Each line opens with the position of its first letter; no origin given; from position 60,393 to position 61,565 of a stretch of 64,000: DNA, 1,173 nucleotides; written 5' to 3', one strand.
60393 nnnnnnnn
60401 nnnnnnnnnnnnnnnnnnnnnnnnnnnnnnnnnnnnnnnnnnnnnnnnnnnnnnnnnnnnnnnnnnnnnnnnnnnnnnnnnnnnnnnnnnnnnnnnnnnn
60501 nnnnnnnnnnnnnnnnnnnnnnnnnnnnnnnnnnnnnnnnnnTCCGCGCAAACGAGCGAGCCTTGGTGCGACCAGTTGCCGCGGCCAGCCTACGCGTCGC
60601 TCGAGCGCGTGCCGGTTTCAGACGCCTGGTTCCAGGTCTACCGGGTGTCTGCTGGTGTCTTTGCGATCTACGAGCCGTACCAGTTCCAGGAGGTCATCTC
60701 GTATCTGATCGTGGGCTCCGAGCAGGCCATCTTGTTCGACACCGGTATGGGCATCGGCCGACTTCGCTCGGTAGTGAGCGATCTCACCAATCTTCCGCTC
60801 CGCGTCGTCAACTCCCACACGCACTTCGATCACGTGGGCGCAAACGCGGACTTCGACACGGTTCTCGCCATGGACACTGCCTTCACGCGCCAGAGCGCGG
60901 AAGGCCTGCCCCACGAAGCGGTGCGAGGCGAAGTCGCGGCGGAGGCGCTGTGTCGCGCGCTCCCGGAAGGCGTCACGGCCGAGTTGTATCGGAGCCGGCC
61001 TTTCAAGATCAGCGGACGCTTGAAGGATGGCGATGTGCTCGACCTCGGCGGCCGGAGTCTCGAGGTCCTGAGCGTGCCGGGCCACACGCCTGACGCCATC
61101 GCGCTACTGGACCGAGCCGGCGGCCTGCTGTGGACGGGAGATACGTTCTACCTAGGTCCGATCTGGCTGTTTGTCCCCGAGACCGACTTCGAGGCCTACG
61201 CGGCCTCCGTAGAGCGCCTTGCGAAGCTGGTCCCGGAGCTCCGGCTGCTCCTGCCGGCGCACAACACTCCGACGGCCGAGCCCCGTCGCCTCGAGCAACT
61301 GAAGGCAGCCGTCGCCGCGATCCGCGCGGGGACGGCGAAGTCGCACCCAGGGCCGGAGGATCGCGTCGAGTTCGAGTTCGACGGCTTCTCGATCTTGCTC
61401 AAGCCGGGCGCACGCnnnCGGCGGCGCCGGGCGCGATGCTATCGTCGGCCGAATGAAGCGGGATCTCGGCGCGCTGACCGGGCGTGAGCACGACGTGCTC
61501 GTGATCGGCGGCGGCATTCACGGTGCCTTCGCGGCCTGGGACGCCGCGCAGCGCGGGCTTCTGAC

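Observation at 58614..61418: Single 934-aa ORF fusing a PSMA-like M28 peptidase to a metallo-beta-lactamase-fold hydrolase domain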

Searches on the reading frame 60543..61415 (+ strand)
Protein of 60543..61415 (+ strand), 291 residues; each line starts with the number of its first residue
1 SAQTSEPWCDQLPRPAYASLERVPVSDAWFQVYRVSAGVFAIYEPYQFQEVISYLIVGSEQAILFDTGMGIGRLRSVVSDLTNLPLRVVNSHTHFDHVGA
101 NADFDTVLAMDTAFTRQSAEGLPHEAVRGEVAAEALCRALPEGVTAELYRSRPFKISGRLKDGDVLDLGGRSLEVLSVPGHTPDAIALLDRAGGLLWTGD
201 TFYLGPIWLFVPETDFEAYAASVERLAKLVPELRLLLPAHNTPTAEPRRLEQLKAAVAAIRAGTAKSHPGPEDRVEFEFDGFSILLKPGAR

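Call 12: find_homologous_proteins(query=window:60543-61415:+, max_evalue=0.00001)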
Query seq(291 aa) (291 aa): 6172 proteins with E <= 0.00001 among 8000 candidates; the best 120 are listed.
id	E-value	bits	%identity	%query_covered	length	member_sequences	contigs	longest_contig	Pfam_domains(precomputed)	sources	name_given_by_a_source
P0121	4.4e-138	477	87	84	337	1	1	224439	PF00753.34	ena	-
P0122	1.3e-136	473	72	100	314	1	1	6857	PF00753.34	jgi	jgi:glyoxylase-like metal-dependent hydrolase (beta-lactamase superfamily II)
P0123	2.7e-136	472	74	96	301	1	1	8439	PF00753.34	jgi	jgi:glyoxylase-like metal-dependent hydrolase (beta-lactamase superfamily II)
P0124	1.1e-134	466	71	98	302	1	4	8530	PF00753.34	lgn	-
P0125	1.5e-134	466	71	99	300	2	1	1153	PF00753.34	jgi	jgi:glyoxylase-like metal-dependent hydrolase (beta-lactamase superfamily II)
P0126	2.9e-134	465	71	98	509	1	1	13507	PF00753.34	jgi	jgi:glyoxylase-like metal-dependent hydrolase (beta-lactamase superfamily II)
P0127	5.1e-134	464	71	99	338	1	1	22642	PF00753.34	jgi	jgi:glyoxylase-like metal-dependent hydrolase (beta-lactamase superfamily II)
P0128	1.9e-133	462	72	100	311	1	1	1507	PF00753.34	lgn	-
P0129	2.5e-133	462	71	100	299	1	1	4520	PF00753.34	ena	-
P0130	5.2e-132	457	72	98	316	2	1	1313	PF00753.34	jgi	-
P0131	6.3e-131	454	71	98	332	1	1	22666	PF00753.34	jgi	jgi:glyoxylase-like metal-dependent hydrolase (beta-lactamase superfamily II)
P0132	2.1e-130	452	69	98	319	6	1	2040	PF00753.34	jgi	-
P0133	1.0e-129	450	71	96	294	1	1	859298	PF00753.34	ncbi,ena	-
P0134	1.3e-129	450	71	98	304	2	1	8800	PF00753.34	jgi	jgi:glyoxylase-like metal-dependent hydrolase (beta-lactamase superfamily II)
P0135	6.9e-129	447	69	98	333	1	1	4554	PF00753.34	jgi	jgi:glyoxylase-like metal-dependent hydrolase (beta-lactamase superfamily II)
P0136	2.9e-127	442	71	96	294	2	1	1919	PF00753.34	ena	-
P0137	6.2e-125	434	67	98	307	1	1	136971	PF00753.34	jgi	jgi:glyoxylase-like metal-dependent hydrolase (beta-lactamase superfamily II)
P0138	1.3e-120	420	99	67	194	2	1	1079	PF00753.34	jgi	jgi:glyoxylase-like metal-dependent hydrolase (beta-lactamase superfamily II)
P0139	1.1e-118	414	65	98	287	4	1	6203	PF00753.34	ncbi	-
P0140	1.6e-118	413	64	99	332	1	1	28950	PF00753.34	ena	-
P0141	2.2e-118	413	65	98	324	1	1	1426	PF00753.34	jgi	-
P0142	4.8e-118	412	65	97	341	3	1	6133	PF00753.34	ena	-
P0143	6.4e-118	411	64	98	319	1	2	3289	PF00753.34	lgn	-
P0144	6.0e-116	405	63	96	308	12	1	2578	PF00753.34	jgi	-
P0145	1.4e-115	404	65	96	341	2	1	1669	PF00753.34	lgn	-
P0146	2.1e-115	403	64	96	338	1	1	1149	PF00753.34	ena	-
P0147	7.5e-115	401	62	97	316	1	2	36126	PF00753.34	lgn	-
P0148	8.2e-115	401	62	98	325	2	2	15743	PF00753.34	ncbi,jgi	jgi:glyoxylase-like metal-dependent hydrolase (beta-lactamase superfamily II)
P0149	1.3e-114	400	63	99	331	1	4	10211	PF00753.34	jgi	jgi:glyoxylase-like metal-dependent hydrolase (beta-lactamase superfamily II)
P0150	2.0e-114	400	64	96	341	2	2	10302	PF00753.34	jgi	jgi:glyoxylase-like metal-dependent hydrolase (beta-lactamase superfamily II)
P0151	2.7e-114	399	65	96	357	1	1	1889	PF00753.34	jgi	jgi:glyoxylase-like metal-dependent hydrolase (beta-lactamase superfamily II)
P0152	3.0e-114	399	64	96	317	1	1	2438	PF00753.34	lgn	-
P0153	5.2e-114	398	61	97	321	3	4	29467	PF00753.34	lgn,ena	-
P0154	5.4e-114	398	62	97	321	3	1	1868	PF00753.34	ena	-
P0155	7.3e-114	398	62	97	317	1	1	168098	PF00753.34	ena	-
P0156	7.8e-114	398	63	97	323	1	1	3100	PF00753.34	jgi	-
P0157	1.4e-113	397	59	100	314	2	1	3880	PF00753.34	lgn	-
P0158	1.7e-113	397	62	96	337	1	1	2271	PF00753.34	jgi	jgi:glyoxylase-like metal-dependent hydrolase (beta-lactamase superfamily II)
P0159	7.5e-113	395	63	96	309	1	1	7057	PF00753.34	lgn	-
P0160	1.9e-112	393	62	98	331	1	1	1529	PF00753.34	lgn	-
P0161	2.2e-112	393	60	99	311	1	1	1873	PF00753.34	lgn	-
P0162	2.9e-112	393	61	96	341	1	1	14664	PF00753.34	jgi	jgi:glyoxylase-like metal-dependent hydrolase (beta-lactamase superfamily II)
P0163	4.0e-112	392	62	96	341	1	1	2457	PF00753.34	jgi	-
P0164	5.1e-112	392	62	96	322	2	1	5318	PF00753.34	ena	-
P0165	7.0e-112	391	63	96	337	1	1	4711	PF00753.34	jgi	jgi:glyoxylase-like metal-dependent hydrolase (beta-lactamase superfamily II)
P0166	7.3e-112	391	64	96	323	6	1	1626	PF00753.34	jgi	jgi:glyoxylase-like metal-dependent hydrolase (beta-lactamase superfamily II)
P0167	7.6e-112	391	64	96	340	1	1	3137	PF00753.34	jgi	jgi:glyoxylase-like metal-dependent hydrolase (beta-lactamase superfamily II)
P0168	8.6e-112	391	62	96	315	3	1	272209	PF00753.34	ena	-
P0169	8.7e-112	391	60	98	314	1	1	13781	PF00753.34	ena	-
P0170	9.7e-112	391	62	99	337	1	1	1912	PF00753.34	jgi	jgi:glyoxylase-like metal-dependent hydrolase (beta-lactamase superfamily II)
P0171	2.5e-111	390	61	98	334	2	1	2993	PF00753.34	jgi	-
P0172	3.9e-111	389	64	96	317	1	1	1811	PF00753.34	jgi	jgi:glyoxylase-like metal-dependent hydrolase (beta-lactamase superfamily II)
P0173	6.5e-111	388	63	96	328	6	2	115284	PF00753.34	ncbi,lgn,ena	-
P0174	7.8e-111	388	60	96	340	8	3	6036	PF00753.34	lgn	-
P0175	1.2e-110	387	61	96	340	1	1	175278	PF00753.34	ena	-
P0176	1.7e-110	387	63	96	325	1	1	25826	PF00753.34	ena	-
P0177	2.2e-110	387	61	99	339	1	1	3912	PF00753.34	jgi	jgi:glyoxylase-like metal-dependent hydrolase (beta-lactamase superfamily II)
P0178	2.4e-110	386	62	96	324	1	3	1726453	PF00753.34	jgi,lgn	jgi:glyoxylase-like metal-dependent hydrolase (beta-lactamase superfamily II)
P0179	2.7e-110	386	61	96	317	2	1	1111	PF00753.34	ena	-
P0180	3.2e-110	386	59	98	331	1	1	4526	PF00753.34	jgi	jgi:glyoxylase-like metal-dependent hydrolase (beta-lactamase superfamily II)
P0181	3.2e-110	386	59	96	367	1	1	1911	PF00753.34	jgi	jgi:glyoxylase-like metal-dependent hydrolase (beta-lactamase superfamily II)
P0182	4.1e-110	386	63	96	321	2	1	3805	PF00753.34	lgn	-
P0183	5.2e-110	385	61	97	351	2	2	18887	PF00753.34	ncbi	-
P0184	6.0e-110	385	59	96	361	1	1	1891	PF00753.34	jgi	-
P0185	1.0e-109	384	61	97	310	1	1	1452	PF00753.34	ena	-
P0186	1.1e-109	384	61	96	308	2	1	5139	PF00753.34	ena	-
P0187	1.2e-109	384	61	99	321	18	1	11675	PF00753.34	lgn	-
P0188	2.3e-109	383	62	96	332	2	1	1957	PF00753.34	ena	-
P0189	3.3e-109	383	60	96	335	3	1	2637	PF00753.34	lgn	-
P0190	3.5e-109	383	60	96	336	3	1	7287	PF00753.34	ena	-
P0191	3.6e-109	383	63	97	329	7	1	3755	PF00753.34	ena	-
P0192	4.2e-109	382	60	96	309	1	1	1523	PF00753.34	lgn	-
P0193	4.7e-109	382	60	96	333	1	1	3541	PF00753.34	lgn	-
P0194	4.7e-109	382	60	100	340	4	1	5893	PF00753.34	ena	-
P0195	4.8e-109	382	59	97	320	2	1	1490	PF00753.34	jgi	-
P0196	5.4e-109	382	61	99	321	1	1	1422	PF00753.34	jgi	-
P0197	6.1e-109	382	60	98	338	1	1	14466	PF00753.34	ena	-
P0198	6.3e-109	382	60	97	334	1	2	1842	PF00753.34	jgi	jgi:glyoxylase-like metal-dependent hydrolase (beta-lactamase superfamily II)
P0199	7.4e-109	381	59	97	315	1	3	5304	PF00753.34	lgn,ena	-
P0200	7.8e-109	381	60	97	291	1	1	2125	PF00753.34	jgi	jgi:glyoxylase-like metal-dependent hydrolase (beta-lactamase superfamily II)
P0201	9.0e-109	381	62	97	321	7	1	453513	PF00753.34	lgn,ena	-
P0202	1.4e-108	381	62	96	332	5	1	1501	PF00753.34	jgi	jgi:glyoxylase-like metal-dependent hydrolase (beta-lactamase superfamily II)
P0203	1.4e-108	381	60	98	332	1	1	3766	PF00753.34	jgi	jgi:glyoxylase-like metal-dependent hydrolase (beta-lactamase superfamily II)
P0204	1.4e-108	381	60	97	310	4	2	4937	PF00753.34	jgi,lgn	jgi:glyoxylase-like metal-dependent hydrolase (beta-lactamase superfamily II)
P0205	1.6e-108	380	59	96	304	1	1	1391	PF00753.34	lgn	-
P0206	1.8e-108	380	62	96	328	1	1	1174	PF00753.34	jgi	-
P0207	2.1e-108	380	61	98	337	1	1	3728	PF00753.34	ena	-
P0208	2.1e-108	380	59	98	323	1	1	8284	PF00753.34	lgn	-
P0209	2.1e-108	380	59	97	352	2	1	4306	PF00753.34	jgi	jgi:glyoxylase-like metal-dependent hydrolase (beta-lactamase superfamily II)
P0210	2.1e-108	380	62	96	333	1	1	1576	PF00753.34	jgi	jgi:glyoxylase-like metal-dependent hydrolase (beta-lactamase superfamily II)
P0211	2.3e-108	380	62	98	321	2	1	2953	PF00753.34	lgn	-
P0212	2.4e-108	380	60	97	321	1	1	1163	PF00753.34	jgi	-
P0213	3.8e-108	379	62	97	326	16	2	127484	PF00753.34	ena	-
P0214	5.3e-108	379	61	96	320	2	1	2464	PF00753.34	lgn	-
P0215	5.4e-108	379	58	98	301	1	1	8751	PF00753.34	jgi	jgi:glyoxylase-like metal-dependent hydrolase (beta-lactamase superfamily II)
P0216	6.2e-108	378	59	96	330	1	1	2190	PF00753.34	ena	-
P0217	6.7e-108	378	62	96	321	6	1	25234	PF00753.34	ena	-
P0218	8.2e-108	378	60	99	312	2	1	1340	PF00753.34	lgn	-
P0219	8.9e-108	378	61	97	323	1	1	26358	PF00753.34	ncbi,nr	ncbi:MAG: MBL fold metallo-hydrolase [Gemmatimonadetes bacterium]|nr:MBL fold metallo-hydrolase [Gem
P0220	9.5e-108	378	60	96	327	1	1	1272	PF00753.34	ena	-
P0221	1.1e-107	378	59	96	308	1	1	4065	PF00753.34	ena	-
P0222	1.4e-107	377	60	97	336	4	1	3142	PF00753.34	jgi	jgi:glyoxylase-like metal-dependent hydrolase (beta-lactamase superfamily II)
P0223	1.6e-107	377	60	96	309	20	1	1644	PF00753.34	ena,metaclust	metaclust:\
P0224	2.1e-107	377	63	96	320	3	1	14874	PF00753.34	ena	-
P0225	2.1e-107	377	60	96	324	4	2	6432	PF00753.34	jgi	-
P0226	2.2e-107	377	60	97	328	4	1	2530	PF00753.34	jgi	jgi:glyoxylase-like metal-dependent hydrolase (beta-lactamase superfamily II)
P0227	2.5e-107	376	60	97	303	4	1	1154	PF00753.34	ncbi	-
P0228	2.6e-107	376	59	98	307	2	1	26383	PF00753.34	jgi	jgi:glyoxylase-like metal-dependent hydrolase (beta-lactamase superfamily II)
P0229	3.5e-107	376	60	96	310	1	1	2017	PF00753.34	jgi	jgi:glyoxylase-like metal-dependent hydrolase (beta-lactamase superfamily II)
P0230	4.5e-107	376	60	96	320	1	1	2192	PF00753.34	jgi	jgi:glyoxylase-like metal-dependent hydrolase (beta-lactamase superfamily II)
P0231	4.8e-107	376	61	96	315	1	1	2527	PF00753.34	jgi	jgi:glyoxylase-like metal-dependent hydrolase (beta-lactamase superfamily II)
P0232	5.1e-107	375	60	96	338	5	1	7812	PF00753.34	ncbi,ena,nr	ncbi:MAG TPA: MBL fold metallo-hydrolase [Vicinamibacteria bacterium]|nr:MBL fold metallo-hydrolase 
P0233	6.2e-107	375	58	98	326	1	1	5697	PF00753.34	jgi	-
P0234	6.4e-107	375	58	99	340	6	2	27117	PF00753.34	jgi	jgi:glyoxylase-like metal-dependent hydrolase (beta-lactamase superfamily II)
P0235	6.6e-107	375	60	98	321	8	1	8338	PF00753.34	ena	-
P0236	7.9e-107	375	60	97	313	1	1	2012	PF00753.34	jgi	-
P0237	8.0e-107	375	59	96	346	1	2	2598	PF00753.34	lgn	-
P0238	8.4e-107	375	61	96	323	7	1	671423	PF00753.34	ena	-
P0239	8.8e-107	375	58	96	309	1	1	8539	PF00753.34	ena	-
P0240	9.3e-107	375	61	97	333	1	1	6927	PF00753.34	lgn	-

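Call 13: search_solved_structures(query=window:60543-61415:+, max_evalue=0.01, show_alignments=2)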
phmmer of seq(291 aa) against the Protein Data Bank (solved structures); distinct sequences matched with E-value up to 0.01: 71 (the best 60 are shown).
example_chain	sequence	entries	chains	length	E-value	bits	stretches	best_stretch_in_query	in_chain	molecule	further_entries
2zwr_A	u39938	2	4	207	1e-12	51.2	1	53-244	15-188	Metallo-beta-lactamase superfamily protein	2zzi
2zo4_A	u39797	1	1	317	1.4e-09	40.8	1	43-279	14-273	Metallo-beta-lactamase family protein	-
4ad9_A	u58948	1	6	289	7.5e-08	35.2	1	160-241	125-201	BETA-LACTAMASE-LIKE PROTEIN 2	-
2xf4_A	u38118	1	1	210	7.9e-08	35.1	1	62-225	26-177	HYDROXYACYLGLUTATHIONE HYDROLASE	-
6ao1_A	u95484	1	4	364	1.5e-06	30.9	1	147-263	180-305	Beta-lactamase domain protein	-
5u8o_A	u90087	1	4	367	2.4e-06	30.2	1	158-255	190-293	Zn-dependent hydrolase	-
3sw3_A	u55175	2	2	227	2.7e-06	30.1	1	33-259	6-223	Beta-lactamase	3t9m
1x8h_A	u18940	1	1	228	4.8e-06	29.3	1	33-259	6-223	Beta-lactamase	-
1x8i_A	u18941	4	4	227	5.3e-06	29.1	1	33-259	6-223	Beta-lactamase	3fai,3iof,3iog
5i0p_A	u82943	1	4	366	8e-06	28.5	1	158-255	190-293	Beta-lactamase domain protein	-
1x8g_A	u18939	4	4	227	1.2e-05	28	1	33-259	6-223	Beta-lactamase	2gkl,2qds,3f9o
6mfi_A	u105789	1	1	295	2.3e-05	27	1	53-191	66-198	Metallo-beta-lactamase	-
7ev5_A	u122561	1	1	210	3.6e-05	26.4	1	54-241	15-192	Lactamase_B domain-containing protein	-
5n5g_A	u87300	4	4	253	4.4e-05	26.1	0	13-101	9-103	Beta-lactamase VIM-1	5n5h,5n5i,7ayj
1xm8_A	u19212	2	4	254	4.6e-05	26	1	155-206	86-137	glyoxalase II | Putative hydroxyacylglutathione hydrolase 2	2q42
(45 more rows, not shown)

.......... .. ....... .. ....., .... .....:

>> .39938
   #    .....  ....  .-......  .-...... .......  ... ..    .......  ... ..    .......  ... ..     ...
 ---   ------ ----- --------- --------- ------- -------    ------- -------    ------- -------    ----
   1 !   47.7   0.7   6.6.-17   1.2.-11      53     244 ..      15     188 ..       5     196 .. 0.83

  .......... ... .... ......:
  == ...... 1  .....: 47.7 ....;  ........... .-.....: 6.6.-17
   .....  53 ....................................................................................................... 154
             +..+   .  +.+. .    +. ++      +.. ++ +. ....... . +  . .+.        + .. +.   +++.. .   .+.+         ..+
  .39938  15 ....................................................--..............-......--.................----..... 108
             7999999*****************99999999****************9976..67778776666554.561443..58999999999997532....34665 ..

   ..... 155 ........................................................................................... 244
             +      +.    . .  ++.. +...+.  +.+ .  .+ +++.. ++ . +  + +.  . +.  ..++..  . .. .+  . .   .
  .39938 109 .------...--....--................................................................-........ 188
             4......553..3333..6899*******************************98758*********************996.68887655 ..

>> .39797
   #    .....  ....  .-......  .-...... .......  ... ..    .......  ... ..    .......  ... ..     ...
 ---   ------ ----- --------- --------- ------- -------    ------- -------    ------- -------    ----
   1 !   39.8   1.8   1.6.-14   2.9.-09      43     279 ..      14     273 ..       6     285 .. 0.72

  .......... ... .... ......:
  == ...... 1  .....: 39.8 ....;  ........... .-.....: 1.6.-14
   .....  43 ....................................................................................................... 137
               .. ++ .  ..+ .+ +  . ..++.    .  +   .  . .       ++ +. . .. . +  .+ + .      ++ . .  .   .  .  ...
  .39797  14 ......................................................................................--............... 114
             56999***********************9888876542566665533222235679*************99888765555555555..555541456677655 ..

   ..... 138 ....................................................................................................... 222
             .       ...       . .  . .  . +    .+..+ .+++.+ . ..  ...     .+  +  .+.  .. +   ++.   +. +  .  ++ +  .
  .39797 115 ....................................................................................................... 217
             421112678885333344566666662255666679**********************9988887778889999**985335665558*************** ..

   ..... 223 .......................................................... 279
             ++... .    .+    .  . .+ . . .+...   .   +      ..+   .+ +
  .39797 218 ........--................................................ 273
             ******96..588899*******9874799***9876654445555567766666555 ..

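Call 16: find_encoding_contigs(protein=P0121, flank=10000, max_places=3)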
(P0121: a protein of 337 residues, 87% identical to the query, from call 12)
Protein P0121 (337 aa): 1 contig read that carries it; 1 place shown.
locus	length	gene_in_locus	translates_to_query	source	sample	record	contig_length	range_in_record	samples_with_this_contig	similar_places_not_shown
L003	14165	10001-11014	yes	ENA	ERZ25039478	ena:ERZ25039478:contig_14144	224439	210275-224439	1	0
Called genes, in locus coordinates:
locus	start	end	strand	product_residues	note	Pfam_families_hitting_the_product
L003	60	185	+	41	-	-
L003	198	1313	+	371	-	PF16371:MetallophosN, PF00149:Metallophos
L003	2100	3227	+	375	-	PF00078:RVT_1, PF08388:GIIM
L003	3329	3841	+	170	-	PF05163:DinB, PF12867:DinB_2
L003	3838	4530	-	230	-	PF01979:Amidohydro_1, PF07969:Amidohydro_3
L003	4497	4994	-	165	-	PF07969:Amidohydro_3 (weak), PF01979:Amidohydro_1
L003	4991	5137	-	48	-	-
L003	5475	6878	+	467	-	PF01212:Beta_elim_lyase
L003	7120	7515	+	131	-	-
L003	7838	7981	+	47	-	-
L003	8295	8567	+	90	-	PF02225:PA (faint)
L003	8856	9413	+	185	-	PF04389:Peptidase_M28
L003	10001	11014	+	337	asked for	PF00753:Lactamase_B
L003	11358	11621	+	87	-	PF01266:DAO (weak)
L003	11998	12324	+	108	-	PF16901:DAO_C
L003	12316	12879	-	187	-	-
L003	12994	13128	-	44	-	-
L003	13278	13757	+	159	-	PF00990:GGDEF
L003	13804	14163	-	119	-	?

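Call 20: find_encoding_contigs(protein=P0133, flank=8000, max_places=2)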
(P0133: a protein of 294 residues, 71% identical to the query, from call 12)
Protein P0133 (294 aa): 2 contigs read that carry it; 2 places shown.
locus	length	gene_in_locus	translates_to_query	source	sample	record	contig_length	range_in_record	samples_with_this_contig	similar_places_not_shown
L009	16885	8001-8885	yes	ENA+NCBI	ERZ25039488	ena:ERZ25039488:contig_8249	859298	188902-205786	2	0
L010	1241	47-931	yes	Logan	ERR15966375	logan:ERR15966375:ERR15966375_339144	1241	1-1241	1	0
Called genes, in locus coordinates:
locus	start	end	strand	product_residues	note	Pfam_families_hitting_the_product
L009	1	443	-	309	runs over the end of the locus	-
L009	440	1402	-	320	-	PF09925:DUF2157 (weak)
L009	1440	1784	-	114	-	-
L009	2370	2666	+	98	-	-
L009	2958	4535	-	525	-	PF00083:Sugar_tr, PF07690:MFS_1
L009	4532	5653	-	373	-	PF25919:BSH_CusB (faint), PF25917:BSH_RND, PF25876:HH_MFP_RND, PF25954:Beta-barrel_RND_2 (weak), PF25963:Beta-barrel_AAEA (weak)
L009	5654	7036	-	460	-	PF02321:OEP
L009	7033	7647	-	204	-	PF00440:TetR_N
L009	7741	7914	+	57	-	-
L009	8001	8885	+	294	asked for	PF00753:Lactamase_B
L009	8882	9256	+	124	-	-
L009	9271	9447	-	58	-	PF06439:3keto-disac_hyd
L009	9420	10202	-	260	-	PF06439:3keto-disac_hyd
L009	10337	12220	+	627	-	PF08439:Peptidase_M3_N, PF01432:Peptidase_M3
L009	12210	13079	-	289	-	PF00005:ABC_tran, PF13304:AAA_21 (faint), PF16326:ABC_tran_CTD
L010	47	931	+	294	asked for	PF00753:Lactamase_B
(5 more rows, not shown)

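Call 21: find_encoding_contigs(protein=P0127, flank=8000, max_places=2)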
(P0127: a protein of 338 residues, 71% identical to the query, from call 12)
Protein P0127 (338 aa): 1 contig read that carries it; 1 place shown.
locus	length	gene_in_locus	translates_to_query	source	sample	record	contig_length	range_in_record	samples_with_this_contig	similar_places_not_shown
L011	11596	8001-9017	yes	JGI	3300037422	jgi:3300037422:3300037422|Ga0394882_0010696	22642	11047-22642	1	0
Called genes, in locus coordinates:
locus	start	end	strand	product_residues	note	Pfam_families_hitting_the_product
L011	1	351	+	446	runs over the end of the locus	PF00202:Aminotran_3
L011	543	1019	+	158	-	PF08241:Methyltransf_11, PF08242:Methyltransf_12, PF13649:Methyltransf_25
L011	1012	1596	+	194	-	PF03352:Adenine_glyco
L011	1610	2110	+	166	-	PF00903:Glyoxalase, PF18029:Glyoxalase_6 (weak), PF22677:Ble-like_N (weak)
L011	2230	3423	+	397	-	PF25917:BSH_RND, PF25973:BSH_CzcB, PF25954:Beta-barrel_RND_2, PF25990:Beta-barrel_YknX (weak)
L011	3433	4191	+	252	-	PF00005:ABC_tran, PF13304:AAA_21 (faint)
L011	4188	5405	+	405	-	PF12704:MacB_PCD, PF02687:FtsX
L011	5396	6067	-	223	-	-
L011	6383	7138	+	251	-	-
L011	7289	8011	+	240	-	PF03737:RraA-like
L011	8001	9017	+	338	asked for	PF00753:Lactamase_B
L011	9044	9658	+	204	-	PF06094:GGACT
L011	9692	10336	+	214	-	PF06161:DUF975, PF25231:DUF7847 (weak)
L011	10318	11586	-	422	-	PF00120:Gln-synt_C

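Call 22: find_encoding_contigs(protein=P0126, flank=8000, max_places=2)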
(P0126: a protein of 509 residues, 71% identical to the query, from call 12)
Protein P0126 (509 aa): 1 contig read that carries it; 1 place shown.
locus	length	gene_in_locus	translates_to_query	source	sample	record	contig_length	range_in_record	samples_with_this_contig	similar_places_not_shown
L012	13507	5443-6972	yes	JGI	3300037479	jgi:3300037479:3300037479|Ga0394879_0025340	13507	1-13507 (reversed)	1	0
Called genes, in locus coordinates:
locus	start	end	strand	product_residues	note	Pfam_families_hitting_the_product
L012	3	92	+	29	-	?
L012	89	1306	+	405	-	PF12704:MacB_PCD, PF02687:FtsX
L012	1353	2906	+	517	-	PF08309:LVIVD (weak), PF18911:PKD_4 (faint)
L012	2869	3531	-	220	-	-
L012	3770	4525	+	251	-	-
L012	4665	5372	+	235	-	PF03737:RraA-like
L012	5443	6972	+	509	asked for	PF00753:Lactamase_B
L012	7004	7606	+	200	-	PF06094:GGACT (weak)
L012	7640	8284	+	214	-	PF25231:DUF7847 (weak), PF06161:DUF975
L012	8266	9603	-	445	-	PF00120:Gln-synt_C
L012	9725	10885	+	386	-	-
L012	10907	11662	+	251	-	PF13098:Thioredoxin_2 (faint), PF00578:AhpC-TSA, PF08534:Redoxin, PF00085:Thioredoxin (weak), PF13905:Thioredoxin_8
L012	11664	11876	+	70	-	-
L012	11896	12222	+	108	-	PF11950:DUF3467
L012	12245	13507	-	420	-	?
